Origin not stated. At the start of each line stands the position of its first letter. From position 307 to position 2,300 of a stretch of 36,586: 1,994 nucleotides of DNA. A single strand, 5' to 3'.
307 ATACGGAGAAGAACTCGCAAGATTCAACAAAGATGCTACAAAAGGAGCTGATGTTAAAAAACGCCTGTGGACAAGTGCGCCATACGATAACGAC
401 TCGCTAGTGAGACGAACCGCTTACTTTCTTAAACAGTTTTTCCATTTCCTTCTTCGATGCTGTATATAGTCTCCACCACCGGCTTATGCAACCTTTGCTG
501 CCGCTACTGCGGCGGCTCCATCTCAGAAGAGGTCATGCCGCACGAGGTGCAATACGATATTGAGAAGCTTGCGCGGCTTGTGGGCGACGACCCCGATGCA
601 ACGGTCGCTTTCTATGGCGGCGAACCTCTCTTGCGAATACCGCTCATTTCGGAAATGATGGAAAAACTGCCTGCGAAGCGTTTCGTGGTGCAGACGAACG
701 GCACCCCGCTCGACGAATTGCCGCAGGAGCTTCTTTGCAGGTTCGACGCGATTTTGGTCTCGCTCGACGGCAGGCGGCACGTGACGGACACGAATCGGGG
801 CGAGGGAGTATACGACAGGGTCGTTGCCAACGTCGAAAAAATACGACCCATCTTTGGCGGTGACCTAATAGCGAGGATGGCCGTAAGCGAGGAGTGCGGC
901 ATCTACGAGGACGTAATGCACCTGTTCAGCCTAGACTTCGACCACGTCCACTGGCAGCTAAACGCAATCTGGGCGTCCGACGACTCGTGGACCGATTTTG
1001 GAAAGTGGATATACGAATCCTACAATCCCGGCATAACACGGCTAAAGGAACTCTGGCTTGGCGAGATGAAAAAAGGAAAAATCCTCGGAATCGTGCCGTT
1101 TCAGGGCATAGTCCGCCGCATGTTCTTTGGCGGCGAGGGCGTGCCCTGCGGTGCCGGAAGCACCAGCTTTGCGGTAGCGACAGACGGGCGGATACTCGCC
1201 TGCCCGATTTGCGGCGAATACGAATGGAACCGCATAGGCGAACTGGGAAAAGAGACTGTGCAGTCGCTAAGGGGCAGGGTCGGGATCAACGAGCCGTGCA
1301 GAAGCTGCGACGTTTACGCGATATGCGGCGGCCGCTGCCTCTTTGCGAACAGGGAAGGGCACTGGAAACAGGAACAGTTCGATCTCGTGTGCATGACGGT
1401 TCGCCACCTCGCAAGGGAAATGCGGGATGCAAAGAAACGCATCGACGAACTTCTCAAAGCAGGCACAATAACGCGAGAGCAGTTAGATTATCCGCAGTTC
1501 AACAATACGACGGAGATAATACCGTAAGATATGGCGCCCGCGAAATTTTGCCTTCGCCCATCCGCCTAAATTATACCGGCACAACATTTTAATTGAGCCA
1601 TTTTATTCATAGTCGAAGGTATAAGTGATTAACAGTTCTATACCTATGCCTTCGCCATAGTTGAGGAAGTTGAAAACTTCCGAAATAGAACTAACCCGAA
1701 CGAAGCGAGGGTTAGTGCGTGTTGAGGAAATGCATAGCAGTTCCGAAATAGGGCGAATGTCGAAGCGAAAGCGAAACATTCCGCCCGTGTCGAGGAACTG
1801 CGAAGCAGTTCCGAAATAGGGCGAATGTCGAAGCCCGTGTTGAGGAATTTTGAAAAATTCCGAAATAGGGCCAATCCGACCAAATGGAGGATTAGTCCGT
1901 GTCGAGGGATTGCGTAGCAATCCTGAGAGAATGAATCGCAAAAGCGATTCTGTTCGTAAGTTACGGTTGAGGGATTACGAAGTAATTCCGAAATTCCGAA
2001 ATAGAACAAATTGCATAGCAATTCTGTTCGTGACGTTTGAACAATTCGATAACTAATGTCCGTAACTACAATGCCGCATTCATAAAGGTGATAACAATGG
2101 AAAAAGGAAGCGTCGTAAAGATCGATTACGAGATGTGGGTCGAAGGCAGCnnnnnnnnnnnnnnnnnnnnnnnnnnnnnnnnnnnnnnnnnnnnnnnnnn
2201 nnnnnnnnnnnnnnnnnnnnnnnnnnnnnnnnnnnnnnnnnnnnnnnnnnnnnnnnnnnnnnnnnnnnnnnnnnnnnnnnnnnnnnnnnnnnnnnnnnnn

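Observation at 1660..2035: Six-unit tandem array of paired hairpins with compensatory stem changes (candidate novel structured RNA or REP-like element)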

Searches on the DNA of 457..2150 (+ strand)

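Call 5: search_rna_families(source=window, start=1450, end=2150, threshold=evalue, max_evalue=10, show_alignments=3)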
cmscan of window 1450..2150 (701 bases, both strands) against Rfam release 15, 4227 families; matches with E-value up to 10: 2.
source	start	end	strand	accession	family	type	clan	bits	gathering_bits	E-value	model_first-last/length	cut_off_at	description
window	1931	1949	-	RF01338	CRISPR-DR25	Gene; CRISPR;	CL00014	18.5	36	0.94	6-24/25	no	CRISPR RNA direct repeat element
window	1664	1748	+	RF01559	DdR1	Gene; snRNA; snoRNA; CD-box;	-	14.3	70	8.5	1-66/66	no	Dictyostelium snoRNA DdR1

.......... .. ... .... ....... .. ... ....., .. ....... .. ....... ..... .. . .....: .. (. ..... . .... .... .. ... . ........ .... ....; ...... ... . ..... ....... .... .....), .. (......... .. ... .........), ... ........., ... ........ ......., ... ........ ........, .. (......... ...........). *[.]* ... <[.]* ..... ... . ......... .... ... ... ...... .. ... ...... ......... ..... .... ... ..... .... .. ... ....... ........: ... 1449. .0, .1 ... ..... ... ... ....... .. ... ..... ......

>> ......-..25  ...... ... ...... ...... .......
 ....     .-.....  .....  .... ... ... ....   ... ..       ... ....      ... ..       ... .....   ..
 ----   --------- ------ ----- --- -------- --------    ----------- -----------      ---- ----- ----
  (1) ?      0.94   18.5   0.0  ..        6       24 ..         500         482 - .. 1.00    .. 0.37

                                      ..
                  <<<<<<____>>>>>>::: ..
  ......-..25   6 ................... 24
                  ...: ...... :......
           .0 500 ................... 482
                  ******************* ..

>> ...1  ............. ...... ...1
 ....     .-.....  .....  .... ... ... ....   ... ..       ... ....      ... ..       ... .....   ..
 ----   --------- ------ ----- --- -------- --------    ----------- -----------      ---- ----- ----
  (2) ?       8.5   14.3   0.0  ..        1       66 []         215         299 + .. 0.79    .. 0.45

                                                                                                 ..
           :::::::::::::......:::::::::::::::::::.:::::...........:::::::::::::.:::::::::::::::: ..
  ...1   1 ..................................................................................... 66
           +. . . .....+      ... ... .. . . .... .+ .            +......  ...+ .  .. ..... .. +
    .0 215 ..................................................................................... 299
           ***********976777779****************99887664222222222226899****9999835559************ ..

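Call 34: build_rna_model(alignment_id=A3, structure=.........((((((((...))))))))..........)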
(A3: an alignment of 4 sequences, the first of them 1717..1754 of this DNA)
Model R1 built from alignment A3 (4 sequences, 38 columns); structure: as given.
model positions 38; base pairs 8; branch points 0; effective number of sequences 4; information 0.987 bits per position. Calibrated on 0.2 Mb of random sequence (short: E-values are rough).
structure used (alignment columns):
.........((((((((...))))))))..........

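Call 35: search_with_rna_model(model_id=R1, sources=[window, L009, L030], filters=off, max_evalue=10, make_alignment=true, show_alignments=0)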
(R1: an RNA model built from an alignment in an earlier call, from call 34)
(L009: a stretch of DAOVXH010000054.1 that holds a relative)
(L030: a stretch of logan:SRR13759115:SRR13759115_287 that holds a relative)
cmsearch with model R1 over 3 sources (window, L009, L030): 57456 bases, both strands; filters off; matches with E-value up to 10: 37.
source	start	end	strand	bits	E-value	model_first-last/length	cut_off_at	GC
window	1785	1822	+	54.4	4.8e-14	1-38/38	no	0.58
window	1717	1754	+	50.9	5.4e-13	1-38/38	no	0.5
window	1897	1934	+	49.5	1.4e-12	1-38/38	no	0.53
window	1962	1999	+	46.4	1.3e-11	1-38/38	no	0.42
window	1835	1871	+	40.1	1e-09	1-38/38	no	0.41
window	1656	1691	+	24.9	4.4e-05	1-38/38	no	0.36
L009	7344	7377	+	21.2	0.00058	1-38/38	no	0.35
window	29832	29857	-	15.8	0.026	1-38/38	no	0.69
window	2009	2023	+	12.7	0.22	12-26/38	no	0.27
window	1794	1812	-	12.4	0.27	10-28/38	no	0.58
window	25760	25794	+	11.7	0.46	1-38/38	no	0.46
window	19663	19686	+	10.8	0.87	1-38/38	no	0.5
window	13901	13929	-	10.3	1.2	1-38/38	no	0.59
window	31064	31108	+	10.3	1.2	1-38/38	no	0.67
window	8756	8792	+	9.8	1.7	1-38/38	no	0.35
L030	12288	12332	-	9.7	1.8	1-38/38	no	0.67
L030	6056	6073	-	9.3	2.3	1-38/38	no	0.5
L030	4805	4831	+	8.6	3.8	1-38/38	no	0.63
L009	3885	3917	-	8.1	5.6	1-38/38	no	0.48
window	1726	1744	-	7.5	8.6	10-28/38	no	0.47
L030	6519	6545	+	7.4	8.8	1-38/38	no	0.74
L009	4926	4949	-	7.4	8.9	1-38/38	no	0.5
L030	1582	1605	-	7.4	9.1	1-38/38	no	0.71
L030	5745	5777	-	7.4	9.1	1-38/38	no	0.58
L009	5455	5472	+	7.3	10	1-38/38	no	0.44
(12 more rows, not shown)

Alignment A4: 37 matches aligned to the model, 61 columns, each read 5' to 3' on its own strand. Consensus structure (alignment columns), stored with it:
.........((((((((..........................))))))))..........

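Call 36: search_with_rna_model(model_id=R1, sources=[window, L009], filters=off, max_evalue=0.001, make_alignment=true, show_alignments=7)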
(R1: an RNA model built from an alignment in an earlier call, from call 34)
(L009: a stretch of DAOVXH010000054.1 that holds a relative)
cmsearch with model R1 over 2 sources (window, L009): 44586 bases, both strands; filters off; matches with E-value up to 0.001: 7.
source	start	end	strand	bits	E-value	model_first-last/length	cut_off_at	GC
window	1785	1822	+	54.4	3.7e-14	1-38/38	no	0.58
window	1717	1754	+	50.9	4.2e-13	1-38/38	no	0.5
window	1897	1934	+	49.5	1.1e-12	1-38/38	no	0.53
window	1962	1999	+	46.4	1e-11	1-38/38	no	0.42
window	1835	1871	+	40.1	7.8e-10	1-38/38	no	0.41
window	1656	1691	+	24.9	3.4e-05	1-38/38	no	0.36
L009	7344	7377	+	21.2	0.00045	1-38/38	no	0.35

Alignment A5: 7 matches aligned to the model, 43 columns, each read 5' to 3' on its own strand. Consensus structure (alignment columns), stored with it:
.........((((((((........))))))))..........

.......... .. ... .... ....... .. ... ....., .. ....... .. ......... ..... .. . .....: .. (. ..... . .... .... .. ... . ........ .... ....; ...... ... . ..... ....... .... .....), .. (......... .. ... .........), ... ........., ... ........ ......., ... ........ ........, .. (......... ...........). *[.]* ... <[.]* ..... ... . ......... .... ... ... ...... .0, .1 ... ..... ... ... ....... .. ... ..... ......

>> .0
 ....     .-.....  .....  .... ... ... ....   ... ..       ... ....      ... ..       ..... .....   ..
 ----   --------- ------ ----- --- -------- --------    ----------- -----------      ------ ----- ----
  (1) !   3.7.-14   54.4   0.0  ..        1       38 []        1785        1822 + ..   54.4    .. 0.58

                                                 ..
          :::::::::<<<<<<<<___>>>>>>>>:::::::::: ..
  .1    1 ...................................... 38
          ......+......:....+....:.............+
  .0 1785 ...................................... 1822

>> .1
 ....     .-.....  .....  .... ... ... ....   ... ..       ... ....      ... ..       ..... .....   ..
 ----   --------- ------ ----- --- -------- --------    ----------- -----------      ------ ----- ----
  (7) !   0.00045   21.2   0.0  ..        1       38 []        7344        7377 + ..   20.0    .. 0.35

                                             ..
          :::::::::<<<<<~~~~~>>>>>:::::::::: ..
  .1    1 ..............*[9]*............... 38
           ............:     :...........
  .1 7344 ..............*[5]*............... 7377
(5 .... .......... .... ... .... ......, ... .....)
